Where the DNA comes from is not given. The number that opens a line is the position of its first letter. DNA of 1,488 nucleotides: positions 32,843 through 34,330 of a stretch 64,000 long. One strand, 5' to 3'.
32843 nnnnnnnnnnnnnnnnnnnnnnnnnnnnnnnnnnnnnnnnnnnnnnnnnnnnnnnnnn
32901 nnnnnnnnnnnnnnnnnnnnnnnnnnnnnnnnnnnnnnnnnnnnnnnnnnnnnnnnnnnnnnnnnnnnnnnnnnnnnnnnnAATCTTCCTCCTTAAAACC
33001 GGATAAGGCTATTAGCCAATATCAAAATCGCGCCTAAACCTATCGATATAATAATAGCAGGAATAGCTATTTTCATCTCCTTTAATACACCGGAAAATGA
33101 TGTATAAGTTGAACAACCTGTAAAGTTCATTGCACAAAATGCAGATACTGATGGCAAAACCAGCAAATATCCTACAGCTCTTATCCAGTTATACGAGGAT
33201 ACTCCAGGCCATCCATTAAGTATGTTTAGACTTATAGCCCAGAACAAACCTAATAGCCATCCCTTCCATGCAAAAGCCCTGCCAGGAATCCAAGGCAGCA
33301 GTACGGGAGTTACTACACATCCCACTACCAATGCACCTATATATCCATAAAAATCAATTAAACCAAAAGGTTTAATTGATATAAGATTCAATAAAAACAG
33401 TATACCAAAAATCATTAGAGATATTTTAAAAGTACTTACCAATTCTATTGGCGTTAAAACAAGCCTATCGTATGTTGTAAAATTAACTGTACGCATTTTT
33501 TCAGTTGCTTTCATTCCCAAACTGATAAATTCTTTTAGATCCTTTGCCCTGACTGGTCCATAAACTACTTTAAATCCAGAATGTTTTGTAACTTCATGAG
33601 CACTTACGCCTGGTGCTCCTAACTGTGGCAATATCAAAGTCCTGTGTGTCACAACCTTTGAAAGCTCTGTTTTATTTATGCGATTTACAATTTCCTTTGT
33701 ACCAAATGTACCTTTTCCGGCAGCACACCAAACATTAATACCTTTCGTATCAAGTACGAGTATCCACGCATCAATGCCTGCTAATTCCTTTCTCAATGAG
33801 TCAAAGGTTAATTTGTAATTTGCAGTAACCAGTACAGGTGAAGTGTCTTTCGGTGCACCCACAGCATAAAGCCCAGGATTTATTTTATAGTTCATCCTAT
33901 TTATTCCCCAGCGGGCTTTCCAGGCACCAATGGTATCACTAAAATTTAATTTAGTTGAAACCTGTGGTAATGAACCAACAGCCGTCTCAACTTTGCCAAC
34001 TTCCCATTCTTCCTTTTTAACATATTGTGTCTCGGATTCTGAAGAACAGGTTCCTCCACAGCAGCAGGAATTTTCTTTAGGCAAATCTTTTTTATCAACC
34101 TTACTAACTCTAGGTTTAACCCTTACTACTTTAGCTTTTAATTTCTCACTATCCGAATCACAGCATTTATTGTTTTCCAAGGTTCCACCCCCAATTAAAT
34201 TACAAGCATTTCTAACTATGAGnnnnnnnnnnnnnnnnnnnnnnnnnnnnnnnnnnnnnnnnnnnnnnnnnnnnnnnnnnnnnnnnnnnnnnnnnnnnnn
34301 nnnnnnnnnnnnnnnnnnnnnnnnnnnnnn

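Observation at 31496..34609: Mercury-methylation genes hgcAB embedded in an arsenic-type operon (arsR-hgcA-hgcB-acr3)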

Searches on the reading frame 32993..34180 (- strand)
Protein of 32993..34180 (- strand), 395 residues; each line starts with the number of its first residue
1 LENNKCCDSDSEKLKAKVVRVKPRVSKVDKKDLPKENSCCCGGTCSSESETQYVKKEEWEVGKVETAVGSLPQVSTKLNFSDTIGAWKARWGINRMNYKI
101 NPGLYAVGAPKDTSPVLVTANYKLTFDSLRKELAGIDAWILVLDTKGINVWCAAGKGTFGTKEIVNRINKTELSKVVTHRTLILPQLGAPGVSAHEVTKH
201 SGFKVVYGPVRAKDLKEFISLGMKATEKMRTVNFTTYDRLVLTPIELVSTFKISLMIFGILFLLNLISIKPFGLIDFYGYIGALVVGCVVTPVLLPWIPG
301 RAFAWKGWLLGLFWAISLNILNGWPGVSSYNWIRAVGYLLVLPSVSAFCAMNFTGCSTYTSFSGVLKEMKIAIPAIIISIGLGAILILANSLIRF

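Call 3: search_protein_families(library=pfam, proteins=[window:32993-34180:-], max_evalue=0.01)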
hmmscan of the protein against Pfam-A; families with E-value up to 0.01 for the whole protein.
window:32993-34180:- (395 aa): 1 family
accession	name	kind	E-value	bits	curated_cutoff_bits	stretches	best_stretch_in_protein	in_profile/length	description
PF03599.22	CdhD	-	1.6e-15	57.2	24.8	1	99-212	267-380/387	CO dehydrogenase/acetyl-CoA synthase delta subunit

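Call 4: search_protein_families(library=ncbifam, proteins=[window:32993-34180:-], max_evalue=0.01)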
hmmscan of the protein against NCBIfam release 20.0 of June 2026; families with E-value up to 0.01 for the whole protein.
window:32993-34180:- (395 aa): 3 families
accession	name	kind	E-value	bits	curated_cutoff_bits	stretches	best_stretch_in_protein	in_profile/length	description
NF040863.1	HgcA_corrinoid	equivalog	1.6e-153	510.6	275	1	72-392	2-324/325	mercury methylation corrinoid protein HgcA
NF043039.1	HgcAB_like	equivalog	8.4e-61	206.5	285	1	96-357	12-276/350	HgcAB-like fusion protein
NF003195.0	PRK04165.1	equivalog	1.9e-23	83.1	306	1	98-220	322-444/450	acetyl-CoA decarbonylase/synthase complex subunit gamma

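Call 10: find_homologous_proteins(query=window:32993-34180:-, max_evalue=1e-20)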
Query window:32993-34180:- (395 aa): 8000 proteins with E <= 1e-20 among 8000 candidates; the best 120 are listed.
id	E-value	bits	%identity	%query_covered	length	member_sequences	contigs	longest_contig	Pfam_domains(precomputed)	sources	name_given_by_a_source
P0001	1.7e-264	895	100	100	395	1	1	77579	PF03599.23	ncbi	ncbi:MAG: mercury methylation corrinoid protein HgcA [Ignavibacteriales bacterium]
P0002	7.0e-217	738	80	100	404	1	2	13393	PF03599.23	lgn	-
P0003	1.2e-205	701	78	99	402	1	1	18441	PF03599.23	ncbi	ncbi:MAG: mercury methylation corrinoid protein HgcA [Deltaproteobacteria bacterium]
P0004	1.2e-202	691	77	100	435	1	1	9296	PF03599.23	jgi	jgi:hypothetical protein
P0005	2.5e-188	644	70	100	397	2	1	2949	PF03599.23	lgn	-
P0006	2.7e-188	644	70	99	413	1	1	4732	PF03599.23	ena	-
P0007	2.1e-187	641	70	99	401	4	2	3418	PF03599.23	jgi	-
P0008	3.2e-186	637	69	100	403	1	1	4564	PF03599.23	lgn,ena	-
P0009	5.5e-186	636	69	100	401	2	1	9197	PF03599.23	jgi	-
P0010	3.1e-184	631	68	100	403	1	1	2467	PF03599.23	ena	-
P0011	3.7e-183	627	68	100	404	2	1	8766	PF03599.23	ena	-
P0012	8.6e-182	623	68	100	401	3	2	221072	PF03599.23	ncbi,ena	-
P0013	1.7e-181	622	68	100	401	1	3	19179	PF03599.23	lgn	-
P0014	6.2e-181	620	67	100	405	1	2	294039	PF03599.23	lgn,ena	-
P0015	1.9e-180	618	71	96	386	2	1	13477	PF03599.23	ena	-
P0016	9.7e-180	616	70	95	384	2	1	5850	PF03599.23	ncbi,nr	ncbi:MAG: Corrinoid/iron-sulfur protein large subunit [Pelotomaculum sp. PtaB.Bin013]|nr:MAG: Corrin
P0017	3.6e-179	614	67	100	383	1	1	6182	PF03599.23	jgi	-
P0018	5.5e-179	613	66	100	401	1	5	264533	PF03599.23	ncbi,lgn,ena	-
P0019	8.6e-179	613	66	100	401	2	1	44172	PF03599.23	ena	-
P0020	9.0e-179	613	68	99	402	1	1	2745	PF03599.23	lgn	-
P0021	9.5e-179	613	67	100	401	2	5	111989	PF03599.23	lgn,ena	-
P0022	9.6e-179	613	67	100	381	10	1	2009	PF03599.23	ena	-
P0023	7.6e-178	610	67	96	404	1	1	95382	PF03599.23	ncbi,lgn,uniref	ncbi:MAG TPA: mercury methylation corrinoid protein HgcA [Pseudobacteroides sp.]|uniref:mercury meth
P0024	1.1e-177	609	67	97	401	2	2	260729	PF03599.23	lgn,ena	-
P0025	1.7e-177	609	68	99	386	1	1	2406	PF03599.23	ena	-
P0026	3.6e-177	607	66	100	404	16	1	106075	PF03599.23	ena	-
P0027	3.8e-177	607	65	100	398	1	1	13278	PF03599.23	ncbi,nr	ncbi:MAG: mercury methylation corrinoid protein HgcA [Bacillota bacterium]|nr:mercury methylation co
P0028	7.9e-177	606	66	100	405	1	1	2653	PF03599.23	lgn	-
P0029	2.4e-176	605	66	100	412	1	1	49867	PF03599.23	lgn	-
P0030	4.1e-176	604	68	99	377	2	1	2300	PF03599.23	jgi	-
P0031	1.4e-175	602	65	100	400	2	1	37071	PF03599.23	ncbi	-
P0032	6.1e-175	600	64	99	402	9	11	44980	PF03599.23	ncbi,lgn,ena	-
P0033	6.6e-175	600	71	88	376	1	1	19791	PF03599.23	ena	-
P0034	1.5e-174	599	68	100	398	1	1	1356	PF03599.23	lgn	-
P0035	1.7e-174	599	62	99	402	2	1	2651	PF03599.23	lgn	-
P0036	8.3e-174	596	66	100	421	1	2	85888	PF03599.23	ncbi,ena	-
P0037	8.4e-174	596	67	100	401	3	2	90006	PF03599.23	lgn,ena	-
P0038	1.1e-173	596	63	99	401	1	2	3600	PF03599.23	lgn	-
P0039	3.0e-173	595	63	100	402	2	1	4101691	PF03599.23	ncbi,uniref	ncbi:mercury methylation corrinoid protein HgcA [Clostridium sp. BJN0013]|uniref:mercury methylation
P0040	3.3e-173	594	65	100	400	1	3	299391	PF03599.23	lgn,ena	-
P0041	6.3e-173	593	74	87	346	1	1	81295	PF03599.23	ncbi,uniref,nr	ncbi:acetyl-CoA synthase subunit gamma [Pelotomaculum isophthalicicum JI]|uniref:Acetyl-CoA synthase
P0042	6.6e-173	593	64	100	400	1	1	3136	PF03599.23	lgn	-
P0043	7.0e-173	593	71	86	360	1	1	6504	PF03599.23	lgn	-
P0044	1.4e-172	592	71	91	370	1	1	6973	PF03599.23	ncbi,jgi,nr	ncbi:MAG: carbon monoxide dehydrogenase-like protein corrinoid/iron-sulfur protein [Clostridiales ba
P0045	1.7e-172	592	64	100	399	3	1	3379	PF03599.23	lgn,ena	-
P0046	2.3e-172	592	66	100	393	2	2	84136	PF03599.23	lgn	-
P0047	2.7e-172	591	66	96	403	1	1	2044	PF03599.23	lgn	-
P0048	3.1e-172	591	64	99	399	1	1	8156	PF03599.23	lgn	-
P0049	3.7e-172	591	64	99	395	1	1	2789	PF03599.23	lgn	-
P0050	5.6e-172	590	64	99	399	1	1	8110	PF03599.23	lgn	-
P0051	5.6e-172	590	62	100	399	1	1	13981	PF03599.23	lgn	-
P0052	1.6e-171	589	64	99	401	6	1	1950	PF03599.23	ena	-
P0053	3.9e-171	588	64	100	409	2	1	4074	PF03599.23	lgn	-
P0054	6.2e-171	587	65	96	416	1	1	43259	PF03599.23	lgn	-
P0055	7.0e-171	587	66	100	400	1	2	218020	PF03599.23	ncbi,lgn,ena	-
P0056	7.7e-171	587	62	100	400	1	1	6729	PF03599.23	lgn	-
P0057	1.2e-170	586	63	100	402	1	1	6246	PF03599.23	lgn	-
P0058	1.3e-170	586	64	100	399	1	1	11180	PF03599.23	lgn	-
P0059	1.3e-170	586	72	89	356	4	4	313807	PF03599.23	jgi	-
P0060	2.0e-170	585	64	100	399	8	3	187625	PF03599.23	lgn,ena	-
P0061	2.0e-170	585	67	93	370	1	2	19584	PF03599.23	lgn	-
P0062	2.1e-170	585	64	99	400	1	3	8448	PF03599.23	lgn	-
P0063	2.2e-170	585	62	100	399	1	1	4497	PF03599.23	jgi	-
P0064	2.3e-170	585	62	100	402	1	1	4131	PF03599.23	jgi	jgi:hypothetical protein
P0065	3.0e-170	585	63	100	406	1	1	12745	PF03599.23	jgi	jgi:hypothetical protein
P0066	1.8e-169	582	69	91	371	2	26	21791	PF03599.23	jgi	jgi:hypothetical protein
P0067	3.6e-169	581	69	91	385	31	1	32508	PF03599.23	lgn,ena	-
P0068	6.3e-169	580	62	99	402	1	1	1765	PF03599.23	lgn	-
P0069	7.8e-169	580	63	100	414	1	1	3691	PF03599.23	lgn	-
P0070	1.7e-168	579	64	100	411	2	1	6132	PF03599.23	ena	-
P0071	3.1e-168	578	71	91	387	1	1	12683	PF03599.23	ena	-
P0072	3.1e-168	578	62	99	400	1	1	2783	PF03599.23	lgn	-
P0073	6.9e-168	577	63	99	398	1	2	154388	PF03599.23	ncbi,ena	-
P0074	9.8e-168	576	62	100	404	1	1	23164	PF03599.23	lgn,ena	-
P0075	1.2e-167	576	63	99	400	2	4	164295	PF03599.23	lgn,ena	-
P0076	1.2e-167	576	64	100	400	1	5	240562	PF03599.23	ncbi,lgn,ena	-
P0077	1.5e-167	576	65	100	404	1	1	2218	PF03599.23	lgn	-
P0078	2.5e-167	575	62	99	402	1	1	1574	PF03599.23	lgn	-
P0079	3.2e-167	575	62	99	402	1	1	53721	PF03599.23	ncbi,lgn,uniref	ncbi:mercury methylation corrinoid protein HgcA [Clostridium sp. WILCCON 0269]|uniref:Mercury methyl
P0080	3.4e-167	575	63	98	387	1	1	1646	PF03599.23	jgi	jgi:hypothetical protein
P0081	4.1e-167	574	62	100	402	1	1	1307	PF03599.23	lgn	-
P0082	6.4e-167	574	68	91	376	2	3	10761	PF03599.23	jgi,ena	-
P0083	6.9e-167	574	60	100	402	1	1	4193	PF03599.23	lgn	-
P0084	7.9e-167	573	62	100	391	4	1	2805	PF03599.23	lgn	-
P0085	8.3e-167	573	75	84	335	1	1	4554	PF03599.23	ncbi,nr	ncbi:MAG: acetyl-CoA synthase subunit gamma [Clostridiaceae bacterium]|nr:acetyl-CoA synthase subuni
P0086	1.2e-166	573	61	100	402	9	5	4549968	PF03599.23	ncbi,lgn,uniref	ncbi:mercury methylation corrinoid protein HgcA [Clostridium kluyveri]|uniref:mercury methylation co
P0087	1.3e-166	573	67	97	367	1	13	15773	PF03599.23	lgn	-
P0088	3.9e-166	571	70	88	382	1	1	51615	PF03599.23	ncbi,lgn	-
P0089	4.1e-166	571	66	99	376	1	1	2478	PF03599.23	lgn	-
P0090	4.8e-166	571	66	91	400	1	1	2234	PF03599.23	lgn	-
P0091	7.5e-166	570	61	100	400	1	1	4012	PF03599.23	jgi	-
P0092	9.7e-166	570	64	100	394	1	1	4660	PF03599.23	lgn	-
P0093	1.3e-165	569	65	91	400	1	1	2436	PF03599.23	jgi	-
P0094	3.0e-165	568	64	99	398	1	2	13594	PF03599.23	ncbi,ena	-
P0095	3.1e-165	568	61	100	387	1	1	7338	PF03599.23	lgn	-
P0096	3.9e-165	568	62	100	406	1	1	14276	PF03599.23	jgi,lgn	jgi:CO dehydrogenase/acetyl-CoA synthase gamma subunit (corrinoid Fe-S protein)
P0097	4.2e-165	568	75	82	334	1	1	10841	PF03599.23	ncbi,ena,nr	ncbi:MAG: mercury methylation corrinoid protein HgcA [Desulfitobacterium hafniense]|nr:mercury methy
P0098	5.6e-165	567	63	99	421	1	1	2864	PF03599.23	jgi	jgi:hypothetical protein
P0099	1.2e-164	566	61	100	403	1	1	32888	PF03599.23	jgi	jgi:hypothetical protein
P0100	1.4e-164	566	61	99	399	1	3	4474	PF03599.23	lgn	-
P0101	1.5e-164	566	67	91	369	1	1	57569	PF03599.23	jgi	-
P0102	1.5e-164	566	61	100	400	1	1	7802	PF03599.23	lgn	-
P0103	1.6e-164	566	60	99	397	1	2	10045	PF03599.23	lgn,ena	-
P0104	1.9e-164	566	68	87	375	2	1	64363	PF03599.23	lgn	-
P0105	2.2e-164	565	69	90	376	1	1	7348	PF03599.23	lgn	-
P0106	3.6e-164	565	61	99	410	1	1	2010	PF03599.23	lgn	-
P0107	5.5e-164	564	62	100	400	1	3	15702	PF03599.23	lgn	-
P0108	1.2e-163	563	74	81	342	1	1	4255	PF03599.23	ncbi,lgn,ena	-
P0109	1.4e-163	563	63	99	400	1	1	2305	PF03599.23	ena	-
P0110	1.7e-163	562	68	92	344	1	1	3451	PF03599.23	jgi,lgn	-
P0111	2.1e-163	562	64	99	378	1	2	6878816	PF03599.23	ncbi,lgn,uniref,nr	ncbi:mercury methylation corrinoid protein HgcA [Pseudobacteroides cellulosolvens]|uniref:CO dehydro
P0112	3.0e-163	562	60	100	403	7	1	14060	PF03599.23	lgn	-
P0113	3.9e-163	561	72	82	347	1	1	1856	PF03599.23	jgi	jgi:hypothetical protein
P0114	6.1e-163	561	73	82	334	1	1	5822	PF03599.23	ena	-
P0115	7.2e-163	560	61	100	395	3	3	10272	PF03599.23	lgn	-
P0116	1.7e-162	559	76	81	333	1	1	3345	PF03599.23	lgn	-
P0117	2.0e-162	559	76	81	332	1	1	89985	PF03599.23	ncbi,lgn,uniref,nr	ncbi:hypothetical protein UF75_0735 [Desulfosporosinus sp. I2]|uniref:mercury methylation corrinoid 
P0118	2.1e-162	559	61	100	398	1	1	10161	PF03599.23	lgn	-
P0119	2.2e-162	559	60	100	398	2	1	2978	PF03599.23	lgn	-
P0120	2.4e-162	559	75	82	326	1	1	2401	PF03599.23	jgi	jgi:hypothetical protein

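Call 15: find_encoding_contigs(protein=P0001, flank=10000, max_places=3)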
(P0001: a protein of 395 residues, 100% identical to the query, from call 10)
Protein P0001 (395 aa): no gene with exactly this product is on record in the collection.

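Call 17: find_related_loci(query=A1, collection=genome_contigs, flank=6000)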
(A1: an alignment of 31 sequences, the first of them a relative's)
Query A1 (395 aa) in genome_contigs; peptide patterns used: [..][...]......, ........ (x = any residue, [..] = any of these).
600 stretches matched a pattern (row limit reached: there are more); 593 encode a relative of the query (tblastn E <= 1e-3); the best 80 are kept; 80 distinct loci.
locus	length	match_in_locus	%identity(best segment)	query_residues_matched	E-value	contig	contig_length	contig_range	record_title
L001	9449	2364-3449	74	36-395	0e+0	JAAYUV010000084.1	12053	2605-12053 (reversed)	MAG: Peptococcaceae bacterium isolate AS27yjCOA_185 85323_AS27, whole genome shotgun sequence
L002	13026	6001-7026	68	39-393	2e-165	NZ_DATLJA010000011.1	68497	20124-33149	MAG: Desulfitobacterium sp. isolate SMAG_U13683 k141_26774, whole genome shotgun sequence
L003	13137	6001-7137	61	1-393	7e-163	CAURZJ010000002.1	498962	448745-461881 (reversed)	MAG TPA_asm: uncultured Peptococcaceae bacterium isolate ERR9969148_bin.12_MetaWRAP_v1.3_MAG genome assembly, contig: ER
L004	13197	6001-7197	63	1-395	6e-163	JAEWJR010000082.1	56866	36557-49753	MAG: Bacillota bacterium isolate OH_PBrB_156 k127_722461, whole genome shotgun sequence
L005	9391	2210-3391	58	1-395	2e-161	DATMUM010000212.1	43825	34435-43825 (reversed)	MAG TPA_asm: Mobilitalea sp. isolate SMAG_U13040 k141_52319, whole genome shotgun sequence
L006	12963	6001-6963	73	73-393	9e-161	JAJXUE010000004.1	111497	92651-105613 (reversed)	MAG: Bacillota bacterium isolate BP4.bin80 NODE_113_length_111497_cov_1.866921, whole genome shotgun sequence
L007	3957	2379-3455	64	38-395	1e-163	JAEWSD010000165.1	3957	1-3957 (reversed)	MAG: Bacillota bacterium isolate OH_SBrB_92 k127_1069080, whole genome shotgun sequence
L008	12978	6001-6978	68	36-376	1e-157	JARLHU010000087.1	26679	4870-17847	MAG: Desulfosporosinus sp. isolate MAG_BO167 MetaBAT2_Bin_167_sub_Oxic_k141_757434, whole genome shotgun sequence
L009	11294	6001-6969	73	73-395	1e-156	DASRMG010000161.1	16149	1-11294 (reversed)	MAG TPA_asm: Desulfosporosinus sp. isolate SMAG_U10209 k141_116343, whole genome shotgun sequence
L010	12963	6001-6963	74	73-393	1e-156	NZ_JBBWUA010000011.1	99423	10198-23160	Desulfitobacterium sp. THU1 Unigene11, whole genome shotgun sequence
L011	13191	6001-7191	60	1-395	5e-155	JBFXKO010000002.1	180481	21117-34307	MAG: Sedimentibacter sp. isolate CA_2019_TPIn_77 NODE_289_length_180481_cov_8.264186_TPIn, whole genome shotgun sequence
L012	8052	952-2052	63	22-388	3e-154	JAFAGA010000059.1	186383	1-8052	MAG: Bacillota bacterium isolate OH_SBlB_196 k127_1315538, whole genome shotgun sequence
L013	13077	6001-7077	66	24-379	4e-154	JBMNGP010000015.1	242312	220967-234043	MAG: Desulfitobacteriia bacterium isolate SBF912LR0HQ0036 contig_33681, whole genome shotgun sequence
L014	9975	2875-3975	62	22-388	6e-153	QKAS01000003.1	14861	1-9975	MAG: Clostridia bacterium isolate SZUA-378 scaffold_24807, whole genome shotgun sequence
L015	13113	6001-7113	62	22-392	4e-152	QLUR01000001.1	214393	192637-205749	MAG: Bacillota bacterium isolate HKB214 DDT21_1, whole genome shotgun sequence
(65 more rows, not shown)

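Call 28: find_encoding_contigs(protein=P0002, flank=7000, max_places=2)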
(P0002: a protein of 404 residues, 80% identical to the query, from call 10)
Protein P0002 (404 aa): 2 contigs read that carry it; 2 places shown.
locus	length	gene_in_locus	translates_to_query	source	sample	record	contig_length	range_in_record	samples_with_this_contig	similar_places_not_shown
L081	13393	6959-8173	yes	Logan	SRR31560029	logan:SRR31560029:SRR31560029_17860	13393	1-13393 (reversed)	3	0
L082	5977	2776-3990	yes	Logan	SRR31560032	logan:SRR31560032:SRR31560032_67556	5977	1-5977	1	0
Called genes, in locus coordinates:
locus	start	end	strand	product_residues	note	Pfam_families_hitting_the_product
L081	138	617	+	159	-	-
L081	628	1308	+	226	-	PF09858:DUF2085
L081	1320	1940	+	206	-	PF01812:5-FTHF_cyc-lig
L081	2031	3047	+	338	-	PF02517:Rce1-like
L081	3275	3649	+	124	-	PF02675:AdoMet_dc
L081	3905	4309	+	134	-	PF00334:NDK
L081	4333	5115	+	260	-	PF03705:CheR_N, PF01739:CheR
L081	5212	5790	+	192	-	PF01330:RuvA_N, PF00633:HHH (faint), PF14520:HHH_5, PF07499:RuvA_C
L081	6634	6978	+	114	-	PF01022:HTH_5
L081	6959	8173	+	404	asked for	PF03599:CdhD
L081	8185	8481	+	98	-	PF12838:Fer4_7 (weak), PF25160:LdpA_Fe-S-bd (weak), PF12797:Fer4_2 (weak), PF00037:Fer4, PF12837:Fer4_6, PF13237:Fer4_10, PF12838:Fer4_7, PF13187:Fer4_9, +8 more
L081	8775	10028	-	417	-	PF13231:PMT_2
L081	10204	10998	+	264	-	PF02463:SMC_N (faint), PF00005:ABC_tran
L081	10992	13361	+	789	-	PF02687:FtsX, PF12704:MacB_PCD, PF02687:FtsX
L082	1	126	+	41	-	?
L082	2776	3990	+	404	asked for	PF03599:CdhD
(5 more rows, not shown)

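Call 29: find_encoding_contigs(protein=P0003, flank=7000, max_places=2)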
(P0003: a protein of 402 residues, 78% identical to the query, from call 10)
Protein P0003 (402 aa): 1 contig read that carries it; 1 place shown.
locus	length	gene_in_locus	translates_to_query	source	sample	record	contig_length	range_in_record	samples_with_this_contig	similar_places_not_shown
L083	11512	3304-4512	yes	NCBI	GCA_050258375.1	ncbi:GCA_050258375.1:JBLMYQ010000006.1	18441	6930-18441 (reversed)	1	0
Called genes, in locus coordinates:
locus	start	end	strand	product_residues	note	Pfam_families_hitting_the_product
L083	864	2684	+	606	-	PF13522:GATase_6, PF13537:GATase_7, PF01380:SIS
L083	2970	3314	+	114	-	PF01022:HTH_5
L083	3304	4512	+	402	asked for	PF03599:CdhD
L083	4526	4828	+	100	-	PF12838:Fer4_7 (weak), PF25160:LdpA_Fe-S-bd (weak), PF12797:Fer4_2 (weak), PF00037:Fer4, PF12837:Fer4_6, PF13237:Fer4_10, PF12838:Fer4_7, PF13187:Fer4_9, +10 more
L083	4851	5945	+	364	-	PF01758:SBF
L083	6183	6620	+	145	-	PF22381:Staph_reg_Sar_Rot (weak), PF01047:MarR, PF12802:MarR_2, PF13463:HTH_27 (weak)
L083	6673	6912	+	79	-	PF13192:Thioredoxin_3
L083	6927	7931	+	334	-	PF03773:ArsP_1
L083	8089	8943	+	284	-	PF00892:EamA, PF06800:Sugar_transport (faint), PF00892:EamA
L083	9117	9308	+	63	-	PF01863:YgjP-like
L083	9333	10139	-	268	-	-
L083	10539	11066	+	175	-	PF12641:Flavodoxin_3, PF12724:Flavodoxin_5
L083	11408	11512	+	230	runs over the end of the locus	-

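Call 30: find_encoding_contigs(protein=P0004, flank=7000, max_places=2)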
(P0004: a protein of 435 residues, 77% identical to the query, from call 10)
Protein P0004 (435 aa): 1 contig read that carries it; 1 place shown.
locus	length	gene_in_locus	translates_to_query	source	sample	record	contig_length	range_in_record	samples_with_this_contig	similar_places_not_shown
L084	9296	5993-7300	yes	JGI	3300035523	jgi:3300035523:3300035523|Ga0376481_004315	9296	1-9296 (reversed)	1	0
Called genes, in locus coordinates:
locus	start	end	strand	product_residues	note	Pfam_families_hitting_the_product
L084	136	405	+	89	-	PF02518:HATPase_c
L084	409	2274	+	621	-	-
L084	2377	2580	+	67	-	-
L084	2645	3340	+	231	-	PF17746:SfsA_N (weak), PF03749:SfsA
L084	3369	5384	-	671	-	PF02518:HATPase_c (faint), PF13589:HATPase_c_3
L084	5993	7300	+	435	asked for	PF03599:CdhD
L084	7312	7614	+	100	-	PF25160:LdpA_Fe-S-bd (weak), PF12797:Fer4_2 (weak), PF00037:Fer4 (weak), PF13237:Fer4_10, PF12837:Fer4_6 (weak), PF12838:Fer4_7, PF13187:Fer4_9, PF12797:Fer4_2 (weak), +7 more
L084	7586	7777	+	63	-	-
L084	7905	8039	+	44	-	-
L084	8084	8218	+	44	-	PF00403:HMA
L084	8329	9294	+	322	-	?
